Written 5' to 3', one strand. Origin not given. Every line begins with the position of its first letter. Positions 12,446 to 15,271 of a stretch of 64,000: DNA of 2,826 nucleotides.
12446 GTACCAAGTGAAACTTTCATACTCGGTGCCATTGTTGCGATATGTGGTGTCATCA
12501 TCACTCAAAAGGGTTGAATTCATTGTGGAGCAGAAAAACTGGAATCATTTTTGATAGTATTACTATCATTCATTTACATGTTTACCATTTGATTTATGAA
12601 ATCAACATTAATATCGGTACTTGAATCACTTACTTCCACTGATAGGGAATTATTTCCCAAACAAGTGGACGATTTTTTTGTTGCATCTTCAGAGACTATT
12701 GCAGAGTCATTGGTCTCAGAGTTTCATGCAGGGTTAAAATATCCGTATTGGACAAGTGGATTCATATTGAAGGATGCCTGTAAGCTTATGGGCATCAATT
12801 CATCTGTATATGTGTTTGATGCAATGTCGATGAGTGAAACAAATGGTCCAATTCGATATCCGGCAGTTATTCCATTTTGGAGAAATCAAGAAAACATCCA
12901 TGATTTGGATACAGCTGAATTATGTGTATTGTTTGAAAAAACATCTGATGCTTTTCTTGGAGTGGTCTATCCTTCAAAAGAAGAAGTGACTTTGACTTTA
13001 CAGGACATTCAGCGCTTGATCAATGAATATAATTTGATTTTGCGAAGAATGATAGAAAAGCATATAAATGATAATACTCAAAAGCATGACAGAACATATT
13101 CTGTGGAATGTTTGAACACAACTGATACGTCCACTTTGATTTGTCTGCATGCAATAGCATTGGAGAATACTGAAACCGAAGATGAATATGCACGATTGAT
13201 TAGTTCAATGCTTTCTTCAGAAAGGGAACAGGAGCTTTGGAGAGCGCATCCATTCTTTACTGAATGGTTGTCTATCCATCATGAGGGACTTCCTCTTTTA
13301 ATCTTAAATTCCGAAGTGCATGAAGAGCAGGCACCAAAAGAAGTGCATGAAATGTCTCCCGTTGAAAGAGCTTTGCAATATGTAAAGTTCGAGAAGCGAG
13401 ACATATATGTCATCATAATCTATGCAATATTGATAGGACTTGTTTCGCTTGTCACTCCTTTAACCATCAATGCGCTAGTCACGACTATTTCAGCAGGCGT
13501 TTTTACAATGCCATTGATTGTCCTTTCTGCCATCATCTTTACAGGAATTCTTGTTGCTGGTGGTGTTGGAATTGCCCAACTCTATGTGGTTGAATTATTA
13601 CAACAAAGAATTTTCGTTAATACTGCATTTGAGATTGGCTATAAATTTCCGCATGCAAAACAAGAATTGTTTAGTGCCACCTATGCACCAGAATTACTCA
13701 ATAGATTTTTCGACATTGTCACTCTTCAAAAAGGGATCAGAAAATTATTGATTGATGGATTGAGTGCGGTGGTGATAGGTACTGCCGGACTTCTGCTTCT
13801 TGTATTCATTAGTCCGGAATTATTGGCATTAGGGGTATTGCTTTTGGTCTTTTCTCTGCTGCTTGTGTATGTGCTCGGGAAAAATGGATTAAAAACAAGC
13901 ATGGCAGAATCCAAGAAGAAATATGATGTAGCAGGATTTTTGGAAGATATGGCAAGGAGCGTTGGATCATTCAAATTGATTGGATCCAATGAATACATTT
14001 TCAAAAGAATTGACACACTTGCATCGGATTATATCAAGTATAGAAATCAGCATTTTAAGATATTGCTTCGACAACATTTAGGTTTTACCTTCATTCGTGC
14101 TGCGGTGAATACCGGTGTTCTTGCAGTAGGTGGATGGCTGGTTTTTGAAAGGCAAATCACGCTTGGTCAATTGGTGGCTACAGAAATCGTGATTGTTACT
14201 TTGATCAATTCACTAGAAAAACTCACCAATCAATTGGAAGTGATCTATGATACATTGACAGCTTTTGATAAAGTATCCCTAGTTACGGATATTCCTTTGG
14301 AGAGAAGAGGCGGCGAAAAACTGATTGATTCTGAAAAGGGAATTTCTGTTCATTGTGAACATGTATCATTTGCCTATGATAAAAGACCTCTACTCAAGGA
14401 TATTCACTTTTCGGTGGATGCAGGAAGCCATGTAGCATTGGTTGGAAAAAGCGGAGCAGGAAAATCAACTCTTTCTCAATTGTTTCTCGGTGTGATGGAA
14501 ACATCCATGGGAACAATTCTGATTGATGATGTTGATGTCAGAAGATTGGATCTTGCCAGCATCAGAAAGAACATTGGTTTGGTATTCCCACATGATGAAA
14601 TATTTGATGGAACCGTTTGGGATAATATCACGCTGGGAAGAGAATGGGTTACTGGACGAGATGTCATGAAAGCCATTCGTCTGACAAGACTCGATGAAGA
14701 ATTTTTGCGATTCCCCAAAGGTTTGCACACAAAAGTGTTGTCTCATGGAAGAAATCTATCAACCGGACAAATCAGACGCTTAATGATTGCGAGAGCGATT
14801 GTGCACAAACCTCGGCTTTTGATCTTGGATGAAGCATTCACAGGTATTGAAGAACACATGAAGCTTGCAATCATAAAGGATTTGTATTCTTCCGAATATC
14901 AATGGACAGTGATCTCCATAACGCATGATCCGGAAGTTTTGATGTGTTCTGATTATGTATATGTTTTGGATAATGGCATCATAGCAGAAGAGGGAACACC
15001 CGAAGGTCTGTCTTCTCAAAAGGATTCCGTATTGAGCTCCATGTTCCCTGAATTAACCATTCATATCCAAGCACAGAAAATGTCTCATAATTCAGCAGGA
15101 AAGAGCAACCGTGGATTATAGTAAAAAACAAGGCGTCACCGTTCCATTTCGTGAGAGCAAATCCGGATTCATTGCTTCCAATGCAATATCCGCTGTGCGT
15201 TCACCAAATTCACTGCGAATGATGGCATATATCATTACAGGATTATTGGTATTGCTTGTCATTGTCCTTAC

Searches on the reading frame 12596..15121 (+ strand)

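Call 34: search_protein_families(library=pfam, proteins=[window:12596-15121:+], max_evalue=0.00001)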
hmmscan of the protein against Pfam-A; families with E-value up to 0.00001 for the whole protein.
window:12596-15121:+ (841 aa): 2 families
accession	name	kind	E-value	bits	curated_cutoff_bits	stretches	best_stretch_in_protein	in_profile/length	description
PF00005.33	ABC_tran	-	3.4e-29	102.6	25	1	600-748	1-136/137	ABC transporter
PF00664.28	ABC_membrane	-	7.3e-09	36.1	28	1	272-539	3-273/274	ABC transporter transmembrane region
